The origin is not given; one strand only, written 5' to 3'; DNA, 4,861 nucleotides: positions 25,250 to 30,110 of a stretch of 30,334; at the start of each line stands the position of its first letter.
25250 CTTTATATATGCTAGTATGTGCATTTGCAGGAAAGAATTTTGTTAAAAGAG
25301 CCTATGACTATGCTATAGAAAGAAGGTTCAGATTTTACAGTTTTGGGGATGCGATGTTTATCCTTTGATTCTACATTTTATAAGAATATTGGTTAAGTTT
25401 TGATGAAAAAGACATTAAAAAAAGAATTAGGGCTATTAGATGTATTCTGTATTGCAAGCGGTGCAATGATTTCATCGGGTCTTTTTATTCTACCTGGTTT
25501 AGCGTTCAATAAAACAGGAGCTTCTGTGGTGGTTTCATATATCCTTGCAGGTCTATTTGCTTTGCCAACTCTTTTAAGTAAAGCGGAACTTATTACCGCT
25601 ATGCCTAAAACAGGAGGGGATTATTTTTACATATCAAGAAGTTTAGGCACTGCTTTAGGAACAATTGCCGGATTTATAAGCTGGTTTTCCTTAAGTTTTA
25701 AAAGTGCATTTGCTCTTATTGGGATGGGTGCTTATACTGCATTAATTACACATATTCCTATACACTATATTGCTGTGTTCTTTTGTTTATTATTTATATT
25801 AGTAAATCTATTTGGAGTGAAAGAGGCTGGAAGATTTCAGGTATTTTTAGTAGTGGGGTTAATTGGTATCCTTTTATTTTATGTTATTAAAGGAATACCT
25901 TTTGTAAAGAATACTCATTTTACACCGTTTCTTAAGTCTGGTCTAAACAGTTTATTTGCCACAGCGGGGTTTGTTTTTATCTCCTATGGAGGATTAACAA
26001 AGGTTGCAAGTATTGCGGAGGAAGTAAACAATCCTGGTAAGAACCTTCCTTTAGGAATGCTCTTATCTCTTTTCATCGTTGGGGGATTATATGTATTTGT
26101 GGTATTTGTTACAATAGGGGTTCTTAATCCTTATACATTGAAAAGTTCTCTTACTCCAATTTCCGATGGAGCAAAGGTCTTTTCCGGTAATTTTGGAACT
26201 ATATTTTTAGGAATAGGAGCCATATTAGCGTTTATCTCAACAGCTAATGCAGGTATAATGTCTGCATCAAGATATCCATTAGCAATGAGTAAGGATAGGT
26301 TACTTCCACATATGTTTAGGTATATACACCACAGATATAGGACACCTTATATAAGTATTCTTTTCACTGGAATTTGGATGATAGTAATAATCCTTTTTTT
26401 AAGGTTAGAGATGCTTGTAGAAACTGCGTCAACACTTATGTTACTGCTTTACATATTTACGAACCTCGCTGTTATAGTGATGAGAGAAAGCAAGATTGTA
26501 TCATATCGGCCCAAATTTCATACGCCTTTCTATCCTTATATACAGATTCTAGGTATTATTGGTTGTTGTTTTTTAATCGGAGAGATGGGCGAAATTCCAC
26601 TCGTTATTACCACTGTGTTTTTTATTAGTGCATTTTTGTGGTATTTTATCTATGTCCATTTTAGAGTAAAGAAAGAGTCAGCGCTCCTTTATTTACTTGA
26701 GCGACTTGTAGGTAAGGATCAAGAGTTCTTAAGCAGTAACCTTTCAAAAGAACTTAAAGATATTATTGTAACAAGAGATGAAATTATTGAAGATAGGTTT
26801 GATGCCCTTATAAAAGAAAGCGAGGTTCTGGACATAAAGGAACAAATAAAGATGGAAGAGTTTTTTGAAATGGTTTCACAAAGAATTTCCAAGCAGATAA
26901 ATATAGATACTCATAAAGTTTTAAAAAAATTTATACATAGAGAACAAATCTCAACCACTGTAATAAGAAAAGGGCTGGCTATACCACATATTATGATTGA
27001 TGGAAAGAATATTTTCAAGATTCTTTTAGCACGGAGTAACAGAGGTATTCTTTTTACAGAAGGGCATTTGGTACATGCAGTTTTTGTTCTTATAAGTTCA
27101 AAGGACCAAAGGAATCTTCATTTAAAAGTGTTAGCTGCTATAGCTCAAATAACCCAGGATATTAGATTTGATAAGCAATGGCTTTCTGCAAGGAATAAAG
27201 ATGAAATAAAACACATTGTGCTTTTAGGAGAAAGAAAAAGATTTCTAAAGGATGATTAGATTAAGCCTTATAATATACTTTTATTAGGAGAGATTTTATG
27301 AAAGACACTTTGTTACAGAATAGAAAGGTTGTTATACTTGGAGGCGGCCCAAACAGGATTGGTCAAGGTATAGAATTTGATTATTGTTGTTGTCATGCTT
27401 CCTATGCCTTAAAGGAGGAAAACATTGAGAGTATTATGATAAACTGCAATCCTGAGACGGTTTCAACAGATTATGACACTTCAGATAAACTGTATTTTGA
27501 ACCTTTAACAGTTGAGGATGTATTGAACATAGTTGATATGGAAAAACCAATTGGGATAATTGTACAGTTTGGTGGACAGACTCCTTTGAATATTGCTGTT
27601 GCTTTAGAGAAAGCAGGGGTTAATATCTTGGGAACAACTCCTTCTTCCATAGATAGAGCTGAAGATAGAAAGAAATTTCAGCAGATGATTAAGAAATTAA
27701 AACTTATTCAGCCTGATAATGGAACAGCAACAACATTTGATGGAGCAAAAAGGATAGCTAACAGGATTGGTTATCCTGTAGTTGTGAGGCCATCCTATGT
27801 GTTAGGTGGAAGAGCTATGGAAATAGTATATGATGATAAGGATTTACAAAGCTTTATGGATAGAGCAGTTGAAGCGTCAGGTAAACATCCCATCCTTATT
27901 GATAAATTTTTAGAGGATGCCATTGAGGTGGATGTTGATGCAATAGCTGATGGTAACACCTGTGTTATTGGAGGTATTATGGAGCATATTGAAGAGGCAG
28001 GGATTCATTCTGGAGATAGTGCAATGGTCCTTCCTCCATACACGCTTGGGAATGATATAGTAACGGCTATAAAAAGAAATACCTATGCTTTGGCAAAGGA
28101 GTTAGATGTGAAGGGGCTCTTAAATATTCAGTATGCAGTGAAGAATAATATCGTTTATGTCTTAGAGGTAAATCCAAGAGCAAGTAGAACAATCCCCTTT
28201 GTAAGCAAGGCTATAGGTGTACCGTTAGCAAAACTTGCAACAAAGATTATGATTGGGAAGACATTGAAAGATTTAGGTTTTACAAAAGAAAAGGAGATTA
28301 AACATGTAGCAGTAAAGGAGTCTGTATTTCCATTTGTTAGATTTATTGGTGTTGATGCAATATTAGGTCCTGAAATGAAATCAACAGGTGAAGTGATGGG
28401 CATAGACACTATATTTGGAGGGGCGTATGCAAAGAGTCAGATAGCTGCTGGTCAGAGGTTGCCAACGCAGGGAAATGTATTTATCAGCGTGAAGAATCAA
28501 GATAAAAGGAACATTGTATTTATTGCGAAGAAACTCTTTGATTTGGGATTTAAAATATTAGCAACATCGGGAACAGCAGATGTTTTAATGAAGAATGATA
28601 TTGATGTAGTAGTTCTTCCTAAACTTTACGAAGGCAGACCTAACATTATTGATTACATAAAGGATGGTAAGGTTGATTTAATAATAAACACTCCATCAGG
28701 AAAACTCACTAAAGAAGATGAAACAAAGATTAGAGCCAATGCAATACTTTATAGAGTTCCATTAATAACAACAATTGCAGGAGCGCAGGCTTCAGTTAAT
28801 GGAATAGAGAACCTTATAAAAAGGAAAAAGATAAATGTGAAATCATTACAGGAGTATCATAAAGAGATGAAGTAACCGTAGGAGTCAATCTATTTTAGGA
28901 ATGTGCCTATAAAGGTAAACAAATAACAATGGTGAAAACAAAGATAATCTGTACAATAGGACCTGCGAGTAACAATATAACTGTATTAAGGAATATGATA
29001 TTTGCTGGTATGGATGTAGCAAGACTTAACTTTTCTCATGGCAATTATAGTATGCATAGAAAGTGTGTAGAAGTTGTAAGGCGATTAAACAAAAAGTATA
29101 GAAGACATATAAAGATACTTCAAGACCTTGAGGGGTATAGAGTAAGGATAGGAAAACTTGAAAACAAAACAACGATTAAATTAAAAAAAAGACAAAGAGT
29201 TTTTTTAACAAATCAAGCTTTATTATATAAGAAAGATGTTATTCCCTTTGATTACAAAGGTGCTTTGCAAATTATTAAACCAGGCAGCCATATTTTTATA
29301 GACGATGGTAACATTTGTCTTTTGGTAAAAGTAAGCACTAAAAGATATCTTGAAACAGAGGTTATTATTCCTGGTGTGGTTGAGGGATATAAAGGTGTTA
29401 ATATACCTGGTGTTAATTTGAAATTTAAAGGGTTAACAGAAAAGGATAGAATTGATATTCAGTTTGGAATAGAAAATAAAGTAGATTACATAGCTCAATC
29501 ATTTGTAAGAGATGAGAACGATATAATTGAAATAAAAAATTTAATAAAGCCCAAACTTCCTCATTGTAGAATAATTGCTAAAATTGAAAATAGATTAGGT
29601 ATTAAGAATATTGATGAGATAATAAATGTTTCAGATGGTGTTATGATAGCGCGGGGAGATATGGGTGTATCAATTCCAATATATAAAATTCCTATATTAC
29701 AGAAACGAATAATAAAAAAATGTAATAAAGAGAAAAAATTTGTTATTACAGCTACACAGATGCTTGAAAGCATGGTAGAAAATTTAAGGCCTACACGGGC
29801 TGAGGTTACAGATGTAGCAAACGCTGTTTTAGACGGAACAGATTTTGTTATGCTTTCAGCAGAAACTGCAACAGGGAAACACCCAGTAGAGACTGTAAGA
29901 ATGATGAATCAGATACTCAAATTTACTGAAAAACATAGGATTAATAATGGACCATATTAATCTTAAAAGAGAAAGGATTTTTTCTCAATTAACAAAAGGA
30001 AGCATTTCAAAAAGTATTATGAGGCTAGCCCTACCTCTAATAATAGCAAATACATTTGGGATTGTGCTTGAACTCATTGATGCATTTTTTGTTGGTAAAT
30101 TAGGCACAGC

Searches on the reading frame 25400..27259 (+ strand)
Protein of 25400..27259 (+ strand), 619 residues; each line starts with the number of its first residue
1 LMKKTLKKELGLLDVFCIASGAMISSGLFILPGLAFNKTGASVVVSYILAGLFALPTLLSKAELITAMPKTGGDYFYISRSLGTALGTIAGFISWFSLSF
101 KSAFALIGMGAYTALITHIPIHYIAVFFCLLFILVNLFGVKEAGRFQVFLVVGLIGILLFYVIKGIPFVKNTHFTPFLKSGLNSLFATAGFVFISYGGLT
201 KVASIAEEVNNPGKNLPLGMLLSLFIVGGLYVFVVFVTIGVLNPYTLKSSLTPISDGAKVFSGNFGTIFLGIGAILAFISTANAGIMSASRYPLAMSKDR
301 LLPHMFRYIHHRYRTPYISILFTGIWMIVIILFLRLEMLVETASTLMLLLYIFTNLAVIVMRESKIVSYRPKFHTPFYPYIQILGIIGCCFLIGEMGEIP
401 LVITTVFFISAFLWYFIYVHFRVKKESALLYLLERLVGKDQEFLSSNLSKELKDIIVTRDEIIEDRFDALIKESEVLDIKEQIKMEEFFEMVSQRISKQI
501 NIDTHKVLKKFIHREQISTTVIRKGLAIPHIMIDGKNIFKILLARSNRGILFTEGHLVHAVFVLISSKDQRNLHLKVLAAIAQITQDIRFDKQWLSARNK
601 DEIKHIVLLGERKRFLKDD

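Call 37: search_protein_families(library=pfam, proteins=[window:25400-27259:+])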
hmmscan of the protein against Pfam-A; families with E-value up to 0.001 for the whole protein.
window:25400-27259:+ (619 aa): 4 families
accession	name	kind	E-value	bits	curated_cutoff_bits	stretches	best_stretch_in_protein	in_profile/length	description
PF13520.12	AA_permease_2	-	6.7e-46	157.5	27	1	10-417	1-421/427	Amino acid permease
PF00324.27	AA_permease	-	2.7e-39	135.6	24.6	1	15-421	2-453/470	Amino acid permease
PF00359.27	PTS_EIIA_2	-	3.4e-20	72.9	27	1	478-607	9-141/144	Phosphoenolpyruvate-dependent sugar phosphotransferase system, EIIA 2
PF03845.19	Spore_permease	-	1e-07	31.6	23.4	1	14-254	6-246/321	Spore germination protein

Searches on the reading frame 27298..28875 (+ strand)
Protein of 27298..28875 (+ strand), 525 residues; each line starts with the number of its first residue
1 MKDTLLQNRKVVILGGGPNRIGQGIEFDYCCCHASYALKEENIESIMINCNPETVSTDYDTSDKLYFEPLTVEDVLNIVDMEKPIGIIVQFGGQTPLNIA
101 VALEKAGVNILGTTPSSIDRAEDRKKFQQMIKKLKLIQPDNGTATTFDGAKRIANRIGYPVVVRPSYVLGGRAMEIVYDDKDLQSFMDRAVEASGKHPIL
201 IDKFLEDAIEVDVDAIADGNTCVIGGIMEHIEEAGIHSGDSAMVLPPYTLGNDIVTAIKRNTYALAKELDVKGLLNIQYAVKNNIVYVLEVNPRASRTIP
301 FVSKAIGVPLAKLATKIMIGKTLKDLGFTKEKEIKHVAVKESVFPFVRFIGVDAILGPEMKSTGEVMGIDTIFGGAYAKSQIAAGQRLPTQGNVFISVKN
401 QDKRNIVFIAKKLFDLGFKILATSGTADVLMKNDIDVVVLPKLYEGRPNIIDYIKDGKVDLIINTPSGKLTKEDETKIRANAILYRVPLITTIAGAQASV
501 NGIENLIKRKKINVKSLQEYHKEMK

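Call 37: search_protein_families(library=pfam, proteins=[window:27298-28875:+])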
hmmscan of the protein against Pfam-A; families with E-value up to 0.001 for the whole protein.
window:27298-28875:+ (525 aa): 7 families
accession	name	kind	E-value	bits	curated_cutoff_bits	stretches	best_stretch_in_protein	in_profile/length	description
PF25596.1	CPSase_L_D1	-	5.8e-50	168.5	27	1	8-119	2-117/118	Carbamoyl phosphate synthase preATP-grasp domain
PF02786.22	CPSase_L_D2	-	9.7e-39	133.5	19.8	1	123-325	1-210/211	Carbamoyl-phosphate synthase L chain, ATP binding domain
PF02142.27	MGS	-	3.3e-21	75.6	24.1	1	406-491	2-94/94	MGS-like domain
PF02222.28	ATP-grasp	-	3.8e-07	30.4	27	1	130-295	2-163/179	ATP-grasp domain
PF15632.11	ATPgrasp_Ter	-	6.1e-07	29.7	29.1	1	262-322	53-112/131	ATP-grasp in the biosynthetic pathway with Ter operon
PF07478.18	Dala_Dala_lig_C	-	2.7e-06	27.5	24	1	146-293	24-174/204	D-ala D-ala ligase C-terminus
PF02655.19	ATP-grasp_3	-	1.9e-05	25.2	23.2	1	122-295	2-157/160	ATP-grasp domain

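Call 44: find_homologous_proteins(query=window:27298-28875:+, max_evalue=1e-50)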
Query window:27298-28875:+ (525 aa): 8000 proteins with E <= 1e-50 among 8000 candidates; the best 120 are listed.
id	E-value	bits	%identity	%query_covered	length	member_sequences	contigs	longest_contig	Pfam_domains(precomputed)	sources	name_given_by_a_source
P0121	0.0e+0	1151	100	100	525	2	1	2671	PF25596.2,PF02142.28,PF15632.12,PF02786.23,PF02222.28,PF02655.20,PF07478.19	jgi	-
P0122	0.0e+0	1009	81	99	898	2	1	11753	PF25596.2,PF02142.28,PF13535.12,PF15632.12,PF02786.23,PF02787.26,PF02222.28,PF02655.20,PF07478.19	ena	-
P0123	7.6e-298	1006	84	99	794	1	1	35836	PF25596.2,PF02142.28,PF15632.12,PF02786.23,PF02787.26,PF02222.28,PF07478.19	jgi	jgi:carbamoyl-phosphate synthase large subunit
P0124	2.0e-294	995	81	99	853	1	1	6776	PF25596.2,PF02142.28,PF15632.12,PF02786.23,PF02787.26,PF02222.28,PF02655.20,PF07478.19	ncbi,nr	ncbi:MAG: carbamoyl-phosphate synthase large subunit, partial [Candidatus Omnitrophota bacterium]|nr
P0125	4.3e-293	990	84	98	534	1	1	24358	PF25596.2,PF02142.28,PF15632.12,PF02786.23,PF02222.28,PF02655.20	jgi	jgi:carbamoyl-phosphate synthase large subunit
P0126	3.0e-291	984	83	98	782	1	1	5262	PF25596.2,PF02142.28,PF15632.12,PF02786.23,PF02787.26,PF02222.28,PF02655.20,PF07478.19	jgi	jgi:carbamoyl-phosphate synthase large subunit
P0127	1.2e-289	979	84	98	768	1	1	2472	PF25596.2,PF02142.28,PF15632.12,PF02786.23,PF02787.26,PF02655.20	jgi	jgi:carbamoyl-phosphate synthase large subunit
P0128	1.2e-288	976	85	98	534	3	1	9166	PF25596.2,PF02142.28,PF15632.12,PF02786.23,PF02222.28,PF02655.20,PF07478.19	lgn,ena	-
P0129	4.2e-286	967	82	98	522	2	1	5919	PF25596.2,PF02142.28,PF15632.12,PF02786.23,PF02222.28,PF02655.20,PF07478.19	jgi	jgi:carbamoyl-phosphate synthase large subunit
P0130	4.5e-286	967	83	98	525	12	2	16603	PF25596.2,PF02142.28,PF15632.12,PF02786.23,PF02222.28,PF02655.20,PF07478.19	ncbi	-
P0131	6.7e-285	963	83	99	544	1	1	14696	PF25596.2,PF02142.28,PF15632.12,PF02786.23,PF02222.28,PF02655.20,PF07478.19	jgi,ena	-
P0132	1.8e-284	962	78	98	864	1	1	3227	PF25596.2,PF02142.28,PF15632.12,PF02786.23,PF02787.26,PF02222.28,PF02655.20,PF07478.19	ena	-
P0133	2.3e-284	962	82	99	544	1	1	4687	PF25596.2,PF02142.28,PF15632.12,PF02786.23,PF02222.28,PF07478.19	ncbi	-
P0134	5.3e-284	960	82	99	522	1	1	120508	PF25596.2,PF02142.28,PF15632.12,PF02786.23,PF02222.28,PF02655.20,PF07478.19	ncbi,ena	-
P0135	9.9e-284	959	82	98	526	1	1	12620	PF25596.2,PF02142.28,PF15632.12,PF02786.23,PF02222.28,PF02655.20,PF07478.19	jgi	jgi:carbamoyl-phosphate synthase large subunit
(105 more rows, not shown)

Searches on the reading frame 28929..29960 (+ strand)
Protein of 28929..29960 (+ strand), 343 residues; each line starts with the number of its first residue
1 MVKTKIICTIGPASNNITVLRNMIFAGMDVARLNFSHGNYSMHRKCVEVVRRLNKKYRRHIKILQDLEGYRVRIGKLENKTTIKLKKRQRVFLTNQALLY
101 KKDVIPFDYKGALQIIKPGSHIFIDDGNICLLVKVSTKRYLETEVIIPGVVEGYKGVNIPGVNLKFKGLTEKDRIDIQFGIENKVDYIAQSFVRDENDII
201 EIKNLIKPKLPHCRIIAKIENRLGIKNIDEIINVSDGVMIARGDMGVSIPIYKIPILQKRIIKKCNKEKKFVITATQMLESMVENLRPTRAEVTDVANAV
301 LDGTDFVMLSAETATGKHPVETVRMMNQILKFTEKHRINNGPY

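Call 37: search_protein_families(library=pfam, proteins=[window:28929-29960:+])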
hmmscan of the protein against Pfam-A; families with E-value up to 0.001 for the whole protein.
window:28929-29960:+ (343 aa): 1 family
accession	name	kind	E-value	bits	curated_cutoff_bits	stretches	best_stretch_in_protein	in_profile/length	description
PF00224.27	PK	-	6.8e-115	384.1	30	1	3-323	3-328/328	Pyruvate kinase, barrel domain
